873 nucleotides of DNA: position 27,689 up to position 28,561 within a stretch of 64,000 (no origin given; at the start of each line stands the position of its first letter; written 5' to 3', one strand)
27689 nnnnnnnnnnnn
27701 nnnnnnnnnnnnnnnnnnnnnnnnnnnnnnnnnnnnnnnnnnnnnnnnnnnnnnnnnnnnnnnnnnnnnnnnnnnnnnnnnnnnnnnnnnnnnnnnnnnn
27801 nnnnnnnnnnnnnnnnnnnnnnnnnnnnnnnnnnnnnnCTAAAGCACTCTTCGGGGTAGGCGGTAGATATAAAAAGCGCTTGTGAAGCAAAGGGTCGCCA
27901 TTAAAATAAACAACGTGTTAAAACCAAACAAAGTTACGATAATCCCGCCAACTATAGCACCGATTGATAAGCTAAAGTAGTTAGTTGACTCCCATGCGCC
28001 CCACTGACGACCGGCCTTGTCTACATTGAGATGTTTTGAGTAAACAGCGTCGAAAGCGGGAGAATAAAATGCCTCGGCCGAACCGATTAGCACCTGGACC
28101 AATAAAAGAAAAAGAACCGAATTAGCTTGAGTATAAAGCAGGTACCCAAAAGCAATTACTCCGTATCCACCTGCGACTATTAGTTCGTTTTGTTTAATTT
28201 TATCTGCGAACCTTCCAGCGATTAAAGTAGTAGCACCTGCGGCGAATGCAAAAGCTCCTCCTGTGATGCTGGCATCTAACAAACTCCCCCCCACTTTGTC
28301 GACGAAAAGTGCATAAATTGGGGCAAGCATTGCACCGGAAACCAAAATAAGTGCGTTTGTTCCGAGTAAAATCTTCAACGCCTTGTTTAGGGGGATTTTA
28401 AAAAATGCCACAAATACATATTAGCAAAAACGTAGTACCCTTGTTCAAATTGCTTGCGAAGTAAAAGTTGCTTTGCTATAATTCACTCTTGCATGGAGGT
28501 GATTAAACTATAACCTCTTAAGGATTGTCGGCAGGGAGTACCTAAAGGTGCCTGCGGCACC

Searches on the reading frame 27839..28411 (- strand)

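Call 6: search_protein_families(library=pfam, proteins=[window:27839-28411:-], max_evalue=0.01)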
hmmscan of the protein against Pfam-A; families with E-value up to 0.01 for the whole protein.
window:27839-28411:- (190 aa): 3 families
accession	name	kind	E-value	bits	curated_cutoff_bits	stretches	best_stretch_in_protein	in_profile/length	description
PF07690.21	MFS_1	-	6.2e-19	68.5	33.4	1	18-185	4-174/347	Major Facilitator Superfamily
PF05977.19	MFS_3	-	0.00073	18.5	27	1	63-180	63-184/524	Transmembrane secretion effector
PF13347.12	MFS_2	-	0.00075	18.6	27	1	9-165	223-387/427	MFS/sugar transport protein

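Call 7: search_protein_families(library=ncbifam, proteins=[window:27839-28411:-], max_evalue=0.01)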
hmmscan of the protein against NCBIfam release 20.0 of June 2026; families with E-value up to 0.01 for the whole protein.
window:27839-28411:- (190 aa): 20 families
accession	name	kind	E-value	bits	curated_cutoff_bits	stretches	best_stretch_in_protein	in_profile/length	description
TIGR00880.1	2_A_01_02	superfamily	3.5e-10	40.1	131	1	60-185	13-137/141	multidrug resistance protein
TIGR00900.1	2A0121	subfamily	1.4e-08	34.5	319.6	1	27-185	16-177/364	H+ Antiporter protein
NF007372.0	PRK09874.1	equivalog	3.3e-07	29.7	571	1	14-187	223-399/408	multidrug efflux MFS transporter MdtG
NF047396.1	MFS_flip_LtaA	equivalog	3.7e-07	29.5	450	1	30-182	228-385/394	lipoteichoic acid biosynthesis MFS flippase LtaA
TIGR00893.1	2A0114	subfamily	8e-06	25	395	1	85-184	66-167/399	D-galactonate transporter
NF000245.1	macrolide_MefA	exception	8.3e-06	25.1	675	1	15-179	224-390/405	macrolide efflux MFS transporter Mef(A)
NF005291.0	PRK06814.1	equivalog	3.4e-05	21.9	1349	1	62-182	69-194/1140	acyl-[ACP]--phospholipid O-acyltransferase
NF052222.1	UridTportUriT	equivalog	4.7e-05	22.6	600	1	24-183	24-182/463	uridine transporter UriT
TIGR00899.1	2A0120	subfamily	0.00015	21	522.3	1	21-187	8-178/375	sugar efflux transporter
TIGR00881.1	2A0104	subfamily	0.00043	19.4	407.75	1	52-184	37-169/379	phosphoglycerate transporter protein PgtP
NF008650.1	PRK11646.1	equivalog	0.0005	19.2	469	1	15-183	15-183/400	multidrug efflux MFS transporter MdtH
TIGR01692.1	HIBADH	equivalog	0.00072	19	291.6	1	37-117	104-186/288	3-hydroxyisobutyrate dehydrogenase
NF003477.0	PRK05122.1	subfamily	0.00079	18.2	374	1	55-185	63-200/404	MFS transporter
NF040856.1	FexB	exception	0.0017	17.2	950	1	13-174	16-177/469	chloramphenicol/florfenicol efflux MFS transporter FexB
NF012178.0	tet_MFS_V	exception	0.0019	17.4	640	1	11-160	9-163/409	tetracycline efflux MFS transporter Tet(V)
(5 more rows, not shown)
